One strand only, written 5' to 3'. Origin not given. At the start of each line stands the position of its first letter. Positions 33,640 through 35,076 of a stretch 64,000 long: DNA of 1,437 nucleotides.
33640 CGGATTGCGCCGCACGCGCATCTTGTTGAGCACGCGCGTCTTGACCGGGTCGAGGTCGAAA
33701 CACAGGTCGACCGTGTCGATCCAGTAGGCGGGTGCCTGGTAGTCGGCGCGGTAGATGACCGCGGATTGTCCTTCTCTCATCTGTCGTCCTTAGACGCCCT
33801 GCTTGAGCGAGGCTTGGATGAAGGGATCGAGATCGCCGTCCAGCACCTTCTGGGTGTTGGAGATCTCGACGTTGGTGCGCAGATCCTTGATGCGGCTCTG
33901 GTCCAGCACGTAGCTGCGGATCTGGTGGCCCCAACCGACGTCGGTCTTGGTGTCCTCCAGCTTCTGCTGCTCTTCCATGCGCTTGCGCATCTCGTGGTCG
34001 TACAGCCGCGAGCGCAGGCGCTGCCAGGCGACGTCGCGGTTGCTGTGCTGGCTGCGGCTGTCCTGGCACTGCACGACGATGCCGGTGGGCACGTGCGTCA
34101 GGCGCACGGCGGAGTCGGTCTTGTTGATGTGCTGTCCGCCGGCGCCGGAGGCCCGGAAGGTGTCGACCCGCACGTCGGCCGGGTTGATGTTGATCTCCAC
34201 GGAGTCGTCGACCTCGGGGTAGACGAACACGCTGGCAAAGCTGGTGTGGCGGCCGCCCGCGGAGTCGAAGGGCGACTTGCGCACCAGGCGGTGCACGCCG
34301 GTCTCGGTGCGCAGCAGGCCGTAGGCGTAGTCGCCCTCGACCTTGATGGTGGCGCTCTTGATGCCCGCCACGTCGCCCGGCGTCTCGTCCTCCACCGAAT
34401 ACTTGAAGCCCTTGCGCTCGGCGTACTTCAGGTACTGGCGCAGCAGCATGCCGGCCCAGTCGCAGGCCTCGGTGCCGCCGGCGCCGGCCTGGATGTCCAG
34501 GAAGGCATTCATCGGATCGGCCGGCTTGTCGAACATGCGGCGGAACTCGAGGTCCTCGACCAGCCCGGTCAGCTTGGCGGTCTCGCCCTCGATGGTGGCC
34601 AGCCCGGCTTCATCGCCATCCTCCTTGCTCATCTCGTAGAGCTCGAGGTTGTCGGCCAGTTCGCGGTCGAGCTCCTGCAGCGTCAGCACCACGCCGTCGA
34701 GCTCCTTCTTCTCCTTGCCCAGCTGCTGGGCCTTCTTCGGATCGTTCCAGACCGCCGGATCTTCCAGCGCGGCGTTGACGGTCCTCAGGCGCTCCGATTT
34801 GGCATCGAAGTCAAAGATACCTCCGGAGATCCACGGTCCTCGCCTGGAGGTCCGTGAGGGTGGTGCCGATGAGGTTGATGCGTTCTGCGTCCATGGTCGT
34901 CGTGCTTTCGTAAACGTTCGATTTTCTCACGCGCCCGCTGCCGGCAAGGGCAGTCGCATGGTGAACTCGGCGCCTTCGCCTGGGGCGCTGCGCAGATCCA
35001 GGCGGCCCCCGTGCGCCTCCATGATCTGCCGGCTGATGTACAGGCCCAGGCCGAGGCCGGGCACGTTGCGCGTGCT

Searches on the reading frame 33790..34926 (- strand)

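Call 30: search_protein_families(library=pfam, proteins=[window:33790-34926:-], max_evalue=0.001)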
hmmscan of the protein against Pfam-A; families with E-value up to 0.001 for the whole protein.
window:33790-34926:- (378 aa): 2 families
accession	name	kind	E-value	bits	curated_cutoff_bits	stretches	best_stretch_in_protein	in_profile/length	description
PF03462.23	PCRF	-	1.3e-53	182.2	24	1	44-233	2-194/194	PCRF domain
PF00472.26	RF-1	-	1.1e-42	145.1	35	1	242-350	2-116/116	RF-1 domain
